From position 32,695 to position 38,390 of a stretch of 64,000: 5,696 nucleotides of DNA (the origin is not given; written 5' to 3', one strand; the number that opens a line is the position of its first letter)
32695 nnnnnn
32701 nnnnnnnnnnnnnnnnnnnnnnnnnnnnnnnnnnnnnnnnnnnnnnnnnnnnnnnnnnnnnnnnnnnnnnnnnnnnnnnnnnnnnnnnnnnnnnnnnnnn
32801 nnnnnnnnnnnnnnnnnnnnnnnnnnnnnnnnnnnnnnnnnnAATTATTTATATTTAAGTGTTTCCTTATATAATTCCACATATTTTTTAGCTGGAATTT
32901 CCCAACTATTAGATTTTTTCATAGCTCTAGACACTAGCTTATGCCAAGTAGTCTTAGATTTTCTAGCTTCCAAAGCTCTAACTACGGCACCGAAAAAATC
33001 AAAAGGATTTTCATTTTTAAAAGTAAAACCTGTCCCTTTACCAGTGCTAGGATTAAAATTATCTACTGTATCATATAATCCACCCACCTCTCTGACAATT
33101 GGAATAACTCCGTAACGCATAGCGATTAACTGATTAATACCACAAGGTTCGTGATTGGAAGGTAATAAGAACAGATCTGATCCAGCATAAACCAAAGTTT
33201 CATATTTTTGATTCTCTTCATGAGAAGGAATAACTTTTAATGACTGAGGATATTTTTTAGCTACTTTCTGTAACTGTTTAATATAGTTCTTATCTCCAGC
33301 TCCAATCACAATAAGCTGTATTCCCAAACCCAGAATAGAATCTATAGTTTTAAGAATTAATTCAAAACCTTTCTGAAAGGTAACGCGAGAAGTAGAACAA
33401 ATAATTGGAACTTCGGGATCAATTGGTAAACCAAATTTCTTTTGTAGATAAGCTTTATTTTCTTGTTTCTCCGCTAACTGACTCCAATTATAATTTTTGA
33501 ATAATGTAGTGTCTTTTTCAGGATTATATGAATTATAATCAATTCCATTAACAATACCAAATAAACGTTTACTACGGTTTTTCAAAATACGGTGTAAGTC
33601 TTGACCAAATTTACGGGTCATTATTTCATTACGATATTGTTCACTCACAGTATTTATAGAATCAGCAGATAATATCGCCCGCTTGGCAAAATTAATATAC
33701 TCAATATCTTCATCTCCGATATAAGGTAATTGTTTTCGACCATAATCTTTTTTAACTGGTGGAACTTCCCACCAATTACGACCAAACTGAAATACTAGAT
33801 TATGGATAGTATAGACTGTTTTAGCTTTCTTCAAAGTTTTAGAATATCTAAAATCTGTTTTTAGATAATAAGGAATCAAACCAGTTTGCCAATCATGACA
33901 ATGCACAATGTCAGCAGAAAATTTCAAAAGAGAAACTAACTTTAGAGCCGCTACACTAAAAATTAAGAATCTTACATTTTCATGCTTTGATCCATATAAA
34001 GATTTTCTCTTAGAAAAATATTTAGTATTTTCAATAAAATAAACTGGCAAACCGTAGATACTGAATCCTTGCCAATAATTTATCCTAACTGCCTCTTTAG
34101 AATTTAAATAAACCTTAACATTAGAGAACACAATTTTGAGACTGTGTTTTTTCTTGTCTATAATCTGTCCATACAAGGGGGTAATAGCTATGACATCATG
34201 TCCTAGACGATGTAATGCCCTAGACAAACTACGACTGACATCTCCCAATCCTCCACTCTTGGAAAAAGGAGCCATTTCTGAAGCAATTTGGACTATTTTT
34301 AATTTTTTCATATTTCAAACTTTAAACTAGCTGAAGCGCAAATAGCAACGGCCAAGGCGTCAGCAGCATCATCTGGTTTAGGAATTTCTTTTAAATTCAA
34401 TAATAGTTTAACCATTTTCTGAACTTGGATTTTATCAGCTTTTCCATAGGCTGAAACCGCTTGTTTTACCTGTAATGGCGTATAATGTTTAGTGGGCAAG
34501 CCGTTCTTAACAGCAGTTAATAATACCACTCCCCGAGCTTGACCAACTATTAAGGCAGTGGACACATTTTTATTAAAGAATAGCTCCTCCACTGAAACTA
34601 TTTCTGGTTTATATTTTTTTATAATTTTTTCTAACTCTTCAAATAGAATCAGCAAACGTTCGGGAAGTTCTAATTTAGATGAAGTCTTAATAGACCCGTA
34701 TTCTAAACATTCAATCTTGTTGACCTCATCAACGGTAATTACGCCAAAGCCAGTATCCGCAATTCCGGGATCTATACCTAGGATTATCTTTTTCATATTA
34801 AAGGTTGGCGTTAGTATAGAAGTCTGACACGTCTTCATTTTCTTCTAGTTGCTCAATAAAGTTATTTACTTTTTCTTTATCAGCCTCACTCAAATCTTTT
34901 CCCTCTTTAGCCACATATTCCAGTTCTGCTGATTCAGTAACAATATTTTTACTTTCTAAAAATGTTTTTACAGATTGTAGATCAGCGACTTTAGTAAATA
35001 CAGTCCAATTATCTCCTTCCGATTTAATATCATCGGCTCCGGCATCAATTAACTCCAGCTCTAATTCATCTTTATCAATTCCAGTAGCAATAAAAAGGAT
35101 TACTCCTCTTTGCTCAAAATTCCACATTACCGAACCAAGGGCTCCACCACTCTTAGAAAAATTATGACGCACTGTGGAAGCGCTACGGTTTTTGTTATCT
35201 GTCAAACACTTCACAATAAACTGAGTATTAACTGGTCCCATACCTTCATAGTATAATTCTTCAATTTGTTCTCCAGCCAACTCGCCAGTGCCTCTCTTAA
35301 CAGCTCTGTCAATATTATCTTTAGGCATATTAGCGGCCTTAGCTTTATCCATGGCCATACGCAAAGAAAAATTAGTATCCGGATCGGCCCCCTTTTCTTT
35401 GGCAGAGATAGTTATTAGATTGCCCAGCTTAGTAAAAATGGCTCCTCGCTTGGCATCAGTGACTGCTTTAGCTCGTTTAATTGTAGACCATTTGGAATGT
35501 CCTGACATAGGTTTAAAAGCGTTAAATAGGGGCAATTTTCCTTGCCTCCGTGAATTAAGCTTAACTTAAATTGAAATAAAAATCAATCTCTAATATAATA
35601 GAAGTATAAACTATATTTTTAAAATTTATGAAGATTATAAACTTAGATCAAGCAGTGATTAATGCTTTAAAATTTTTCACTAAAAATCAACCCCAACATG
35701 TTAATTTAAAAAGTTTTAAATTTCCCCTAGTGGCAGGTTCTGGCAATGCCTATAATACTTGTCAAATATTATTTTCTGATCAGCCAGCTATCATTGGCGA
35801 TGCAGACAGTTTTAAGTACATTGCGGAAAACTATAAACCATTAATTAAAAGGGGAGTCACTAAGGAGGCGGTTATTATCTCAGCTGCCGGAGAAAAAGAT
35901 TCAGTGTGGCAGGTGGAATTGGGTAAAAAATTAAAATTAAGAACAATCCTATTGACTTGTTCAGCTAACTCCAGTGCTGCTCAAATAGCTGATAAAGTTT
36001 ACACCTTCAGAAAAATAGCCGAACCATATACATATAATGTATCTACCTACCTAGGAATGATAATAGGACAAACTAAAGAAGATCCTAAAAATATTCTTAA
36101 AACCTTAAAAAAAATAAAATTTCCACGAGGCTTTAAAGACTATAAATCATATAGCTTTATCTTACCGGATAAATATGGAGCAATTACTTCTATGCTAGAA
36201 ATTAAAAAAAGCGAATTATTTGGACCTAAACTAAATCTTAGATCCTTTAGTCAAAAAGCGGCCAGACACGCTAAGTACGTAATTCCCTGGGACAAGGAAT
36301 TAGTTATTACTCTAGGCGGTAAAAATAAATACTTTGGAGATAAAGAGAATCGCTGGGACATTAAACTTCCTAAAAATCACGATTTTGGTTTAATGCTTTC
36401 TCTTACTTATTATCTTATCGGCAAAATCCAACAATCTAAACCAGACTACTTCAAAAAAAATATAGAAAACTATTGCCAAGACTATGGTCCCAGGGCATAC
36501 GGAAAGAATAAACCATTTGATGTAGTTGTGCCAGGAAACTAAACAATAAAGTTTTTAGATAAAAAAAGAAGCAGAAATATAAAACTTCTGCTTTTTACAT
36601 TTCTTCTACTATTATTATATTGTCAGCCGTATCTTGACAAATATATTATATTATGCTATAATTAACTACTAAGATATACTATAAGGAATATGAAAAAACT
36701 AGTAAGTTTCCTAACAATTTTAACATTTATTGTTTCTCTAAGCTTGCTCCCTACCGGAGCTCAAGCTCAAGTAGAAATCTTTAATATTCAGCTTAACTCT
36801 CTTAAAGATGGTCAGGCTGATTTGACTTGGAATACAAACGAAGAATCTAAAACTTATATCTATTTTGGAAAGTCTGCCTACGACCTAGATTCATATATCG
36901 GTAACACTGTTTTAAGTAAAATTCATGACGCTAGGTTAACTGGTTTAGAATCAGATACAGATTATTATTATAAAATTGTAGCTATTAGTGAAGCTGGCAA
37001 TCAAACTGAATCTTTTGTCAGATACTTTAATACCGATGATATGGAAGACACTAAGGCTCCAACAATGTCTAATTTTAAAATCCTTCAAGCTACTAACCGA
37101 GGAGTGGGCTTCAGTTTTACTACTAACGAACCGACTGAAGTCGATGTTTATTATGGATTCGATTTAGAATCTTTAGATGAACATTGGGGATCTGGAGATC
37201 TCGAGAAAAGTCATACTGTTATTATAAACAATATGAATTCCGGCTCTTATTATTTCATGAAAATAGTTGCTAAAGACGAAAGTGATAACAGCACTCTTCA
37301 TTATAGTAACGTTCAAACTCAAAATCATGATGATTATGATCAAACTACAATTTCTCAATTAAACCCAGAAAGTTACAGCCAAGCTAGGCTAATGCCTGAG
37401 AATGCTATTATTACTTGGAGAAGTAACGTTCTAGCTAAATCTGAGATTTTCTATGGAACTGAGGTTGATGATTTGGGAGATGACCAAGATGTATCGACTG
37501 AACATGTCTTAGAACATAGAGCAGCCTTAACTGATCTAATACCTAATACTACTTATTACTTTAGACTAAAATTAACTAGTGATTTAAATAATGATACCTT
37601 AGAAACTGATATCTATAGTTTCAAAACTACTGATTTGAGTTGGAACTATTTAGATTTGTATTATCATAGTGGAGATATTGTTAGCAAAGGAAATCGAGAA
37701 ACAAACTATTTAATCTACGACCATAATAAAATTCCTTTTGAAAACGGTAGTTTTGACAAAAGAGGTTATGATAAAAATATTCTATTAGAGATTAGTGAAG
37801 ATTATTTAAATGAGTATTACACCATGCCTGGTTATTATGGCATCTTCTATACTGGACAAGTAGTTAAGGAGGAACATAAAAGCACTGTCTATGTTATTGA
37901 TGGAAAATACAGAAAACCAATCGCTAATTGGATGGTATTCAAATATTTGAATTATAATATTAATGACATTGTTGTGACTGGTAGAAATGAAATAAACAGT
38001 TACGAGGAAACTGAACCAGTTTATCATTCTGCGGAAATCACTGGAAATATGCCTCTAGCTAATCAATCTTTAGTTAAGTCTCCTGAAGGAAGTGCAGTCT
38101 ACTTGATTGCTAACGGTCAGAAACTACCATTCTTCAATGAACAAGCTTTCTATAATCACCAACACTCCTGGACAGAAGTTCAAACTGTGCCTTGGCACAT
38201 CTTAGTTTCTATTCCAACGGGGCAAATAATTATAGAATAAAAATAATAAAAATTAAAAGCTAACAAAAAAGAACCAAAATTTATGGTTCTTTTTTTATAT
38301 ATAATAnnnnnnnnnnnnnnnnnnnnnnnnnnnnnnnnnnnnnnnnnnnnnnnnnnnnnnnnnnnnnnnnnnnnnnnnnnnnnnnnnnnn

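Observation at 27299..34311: Six-gene translationally coupled alpha-glucan block with unusual accessory enzymes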

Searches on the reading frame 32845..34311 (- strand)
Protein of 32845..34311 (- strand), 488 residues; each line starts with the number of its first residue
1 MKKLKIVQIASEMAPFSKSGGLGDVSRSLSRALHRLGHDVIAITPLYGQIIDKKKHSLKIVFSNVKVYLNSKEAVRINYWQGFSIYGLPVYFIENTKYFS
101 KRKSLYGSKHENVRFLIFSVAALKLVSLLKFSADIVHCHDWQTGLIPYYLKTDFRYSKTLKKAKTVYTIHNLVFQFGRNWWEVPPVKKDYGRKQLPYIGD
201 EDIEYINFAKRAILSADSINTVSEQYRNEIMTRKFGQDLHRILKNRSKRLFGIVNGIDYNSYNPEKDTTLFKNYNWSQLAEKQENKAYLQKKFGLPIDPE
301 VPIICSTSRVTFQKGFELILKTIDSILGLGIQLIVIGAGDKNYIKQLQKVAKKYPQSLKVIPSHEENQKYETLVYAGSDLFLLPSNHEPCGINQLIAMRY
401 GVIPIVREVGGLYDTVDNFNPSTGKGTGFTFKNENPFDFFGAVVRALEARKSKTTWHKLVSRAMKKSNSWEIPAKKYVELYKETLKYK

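Call 3: search_protein_families(library=pfam, proteins=[window:32845-34311:-], max_evalue=0.01)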
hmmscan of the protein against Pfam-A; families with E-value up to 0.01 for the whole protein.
window:32845-34311:- (488 aa): 6 families
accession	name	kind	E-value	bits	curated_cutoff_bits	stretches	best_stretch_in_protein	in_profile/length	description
PF08323.17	Glyco_transf_5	-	3.6e-63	213.9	22.7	1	5-244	1-238/239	Starch synthase catalytic domain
PF00534.26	Glycos_transf_1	-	7.5e-18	65.1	26.4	1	292-456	6-165/172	Glycosyl transferases group 1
PF13692.12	Glyco_trans_1_4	-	2.8e-11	44.3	27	1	302-448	2-141/142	Glycosyl transferases group 1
PF13439.12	Glyco_transf_4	-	1.1e-09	39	28.5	1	20-232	2-150/170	Glycosyltransferase Family 4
PF13579.12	Glyco_trans_4_4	-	1.5e-06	29.1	29.7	1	20-230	1-142/158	Glycosyl transferase 4-like domain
PF20706.3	GT4-conflict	-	5.9e-06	25.9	26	1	328-469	230-377/385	Family 4 Glycosyltransferase in conflict systems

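Call 4: search_protein_families(library=ncbifam, proteins=[window:32845-34311:-], max_evalue=0.01)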
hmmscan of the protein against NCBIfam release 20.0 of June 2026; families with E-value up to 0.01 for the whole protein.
window:32845-34311:- (488 aa): 26 families (the best 25 are shown)
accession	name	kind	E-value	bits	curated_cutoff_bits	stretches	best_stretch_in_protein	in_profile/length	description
TIGR02095.1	glgA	subfamily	2.3e-143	478.3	328.45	1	5-483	2-476/477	glycogen/starch synthase, ADP-glucose type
NF001898.0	PRK00654.1-1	equivalog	3.2e-140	468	603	1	4-485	1-476/477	glycogen synthase GlgA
NF001903.0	PRK00654.2-2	equivalog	7.2e-133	443.7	616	1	4-486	1-480/482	glycogen synthase GlgA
NF001900.0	PRK00654.1-3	equivalog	2.1e-116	389.2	509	1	5-486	2-456/481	glycogen synthase GlgA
NF001899.0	PRK00654.1-2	equivalog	1.5e-111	373.1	459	1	5-485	2-476/478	glycogen synthase GlgA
NF001905.0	PRK00654.2-4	subfamily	3.7e-99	332.5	560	1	4-483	1-485/489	glycogen synthase GlgA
NF010699.0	PRK14099.1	equivalog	9.8e-90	301.3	762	1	1-485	1-480/485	glycogen synthase GlgA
NF001906.0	PRK00654.2-5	equivalog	1.9e-89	300.8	870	1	2-486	4-485/485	glycogen synthase GlgA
NF001902.0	PRK00654.2-1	equivalog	2.4e-87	293.5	845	1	5-483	2-488/492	glycogen synthase GlgA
NF001901.0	PRK00654.1-5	equivalog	1e-84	284.8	649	1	3-486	23-493/502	glycogen synthase GlgA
NF010698.0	PRK14098.1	equivalog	2e-83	280.7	754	1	3-485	5-487/489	starch synthase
NF001904.0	PRK00654.2-3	equivalog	1.1e-71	241.9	577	1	4-483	1-473/475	glycogen synthase GlgA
TIGR02149.1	glgA_Coryne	subfamily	3.9e-13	49.3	302.4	1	132-484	83-390/391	glycogen synthase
TIGR03999.1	thiol_BshA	equivalog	3e-10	39.6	273.7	1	264-485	165-374/375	N-acetyl-alpha-D-glucosaminyl L-malate synthase BshA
NF046085.1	XrtY_assoc_Gly1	equivalog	4.4e-10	39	400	1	304-485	212-385/387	XrtY-associated glycosyltransferase XYAG1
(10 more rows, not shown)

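Call 65: search_solved_structures(query=window:32845-34311:-, max_evalue=1e-20)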
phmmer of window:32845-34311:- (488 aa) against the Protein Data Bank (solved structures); distinct sequences matched with E-value up to 1e-20: 12.
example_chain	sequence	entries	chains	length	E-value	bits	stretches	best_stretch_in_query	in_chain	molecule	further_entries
6gne_A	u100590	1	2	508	5e-77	262.8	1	4-484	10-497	Probable starch synthase 4, chloroplastic/amyloplastic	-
4hln_A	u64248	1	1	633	3.3e-64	220.6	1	5-482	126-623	Starch synthase I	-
3d1j_A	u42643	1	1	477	1.9e-63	218.1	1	5-482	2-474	Glycogen synthase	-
2qzs_A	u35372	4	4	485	2.3e-63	217.8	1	5-482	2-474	glycogen synthase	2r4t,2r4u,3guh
3cop_A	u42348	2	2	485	1.6e-62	215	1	5-482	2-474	Glycogen synthase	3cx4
1rzu_A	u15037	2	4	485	2.6e-59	204.4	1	5-484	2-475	Glycogen synthase 1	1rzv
6gnf_A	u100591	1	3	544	1.8e-56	195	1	4-484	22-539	Glycogen synthase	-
3vue_A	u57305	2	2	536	6.9e-53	183.2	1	4-477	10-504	Granule-bound starch synthase 1, chloroplastic/amyloplastic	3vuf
6gng_A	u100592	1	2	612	1.2e-49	172.5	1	2-416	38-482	Granule-bound starch synthase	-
3fro_A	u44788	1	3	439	6.5e-22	81.1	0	280-483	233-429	GlgA glycogen synthase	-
2bis_A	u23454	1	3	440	7.2e-22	81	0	280-483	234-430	GLGA GLYCOGEN SYNTHASE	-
3l01_A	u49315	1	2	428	1.3e-21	80.1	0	280-481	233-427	GlgA glycogen synthase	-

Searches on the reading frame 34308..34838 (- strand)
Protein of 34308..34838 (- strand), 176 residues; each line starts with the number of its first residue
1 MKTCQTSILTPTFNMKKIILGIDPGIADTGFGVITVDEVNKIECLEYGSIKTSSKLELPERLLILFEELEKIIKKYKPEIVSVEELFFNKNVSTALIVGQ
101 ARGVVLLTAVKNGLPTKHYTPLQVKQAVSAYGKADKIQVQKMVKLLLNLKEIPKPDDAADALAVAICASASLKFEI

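Call 3: search_protein_families(library=pfam, proteins=[window:34308-34838:-], max_evalue=0.01)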
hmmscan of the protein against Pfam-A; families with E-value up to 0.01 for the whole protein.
window:34308-34838:- (176 aa): 1 family
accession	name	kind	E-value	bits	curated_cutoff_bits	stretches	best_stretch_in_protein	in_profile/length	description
PF02075.23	RuvC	-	1e-52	178.4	22.2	1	19-167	1-147/148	Crossover junction endodeoxyribonuclease RuvC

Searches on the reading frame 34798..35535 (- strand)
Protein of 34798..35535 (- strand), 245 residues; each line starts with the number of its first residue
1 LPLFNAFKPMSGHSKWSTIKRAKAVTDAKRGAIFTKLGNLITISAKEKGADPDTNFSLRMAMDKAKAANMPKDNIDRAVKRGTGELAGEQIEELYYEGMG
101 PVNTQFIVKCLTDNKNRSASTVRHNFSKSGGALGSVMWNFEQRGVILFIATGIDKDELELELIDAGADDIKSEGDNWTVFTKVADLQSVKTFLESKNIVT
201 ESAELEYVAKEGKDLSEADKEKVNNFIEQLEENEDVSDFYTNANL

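Call 3: search_protein_families(library=pfam, proteins=[window:34798-35535:-], max_evalue=0.01)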
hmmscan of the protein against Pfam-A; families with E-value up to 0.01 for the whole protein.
window:34798-35535:- (245 aa): 2 families
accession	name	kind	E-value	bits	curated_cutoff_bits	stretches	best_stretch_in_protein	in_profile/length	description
PF01709.26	Transcrip_reg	-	2.1e-47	161.2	27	1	92-243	2-160/160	TACO1/YebC second and third domain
PF20772.2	TACO1_YebC_N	-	2.2e-30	105.3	36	1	14-85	1-73/73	TACO1/YebC protein N-terminal domain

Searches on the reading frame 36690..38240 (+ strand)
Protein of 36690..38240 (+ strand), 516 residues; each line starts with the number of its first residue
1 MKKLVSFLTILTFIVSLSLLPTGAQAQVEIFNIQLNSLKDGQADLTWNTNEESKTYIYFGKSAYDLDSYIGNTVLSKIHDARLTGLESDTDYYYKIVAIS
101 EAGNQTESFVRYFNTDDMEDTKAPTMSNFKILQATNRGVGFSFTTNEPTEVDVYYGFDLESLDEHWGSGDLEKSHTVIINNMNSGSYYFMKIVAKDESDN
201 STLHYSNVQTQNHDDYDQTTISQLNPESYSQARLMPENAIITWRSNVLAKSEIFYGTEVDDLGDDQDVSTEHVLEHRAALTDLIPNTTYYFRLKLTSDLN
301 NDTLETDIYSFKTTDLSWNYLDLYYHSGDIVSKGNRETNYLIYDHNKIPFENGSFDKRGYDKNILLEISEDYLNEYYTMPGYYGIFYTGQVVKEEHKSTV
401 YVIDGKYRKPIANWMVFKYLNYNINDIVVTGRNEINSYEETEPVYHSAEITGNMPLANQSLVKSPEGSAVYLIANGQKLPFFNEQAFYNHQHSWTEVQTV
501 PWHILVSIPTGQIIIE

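Call 31: search_protein_families(library=pfam, proteins=[window:36690-38240:+], max_evalue=0.0001)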
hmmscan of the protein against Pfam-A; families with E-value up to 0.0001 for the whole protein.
window:36690-38240:+ (516 aa): 3 families
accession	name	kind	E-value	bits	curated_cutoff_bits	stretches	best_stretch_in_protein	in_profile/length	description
PF16656.11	Pur_ac_phosph_N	-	2.8e-15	57.1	30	2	32-114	5-92/93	Purple acid Phosphatase, N-terminal domain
PF00041.27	fn3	-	2.1e-09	37.9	25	0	42-110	15-80/84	Fibronectin type III domain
PF25059.1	FN3_DSCAM-DSCAML_C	-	6.6e-05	23.6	39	0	79-109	45-75/89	DSCAM/DSCAML C-terminal Fn3-like domain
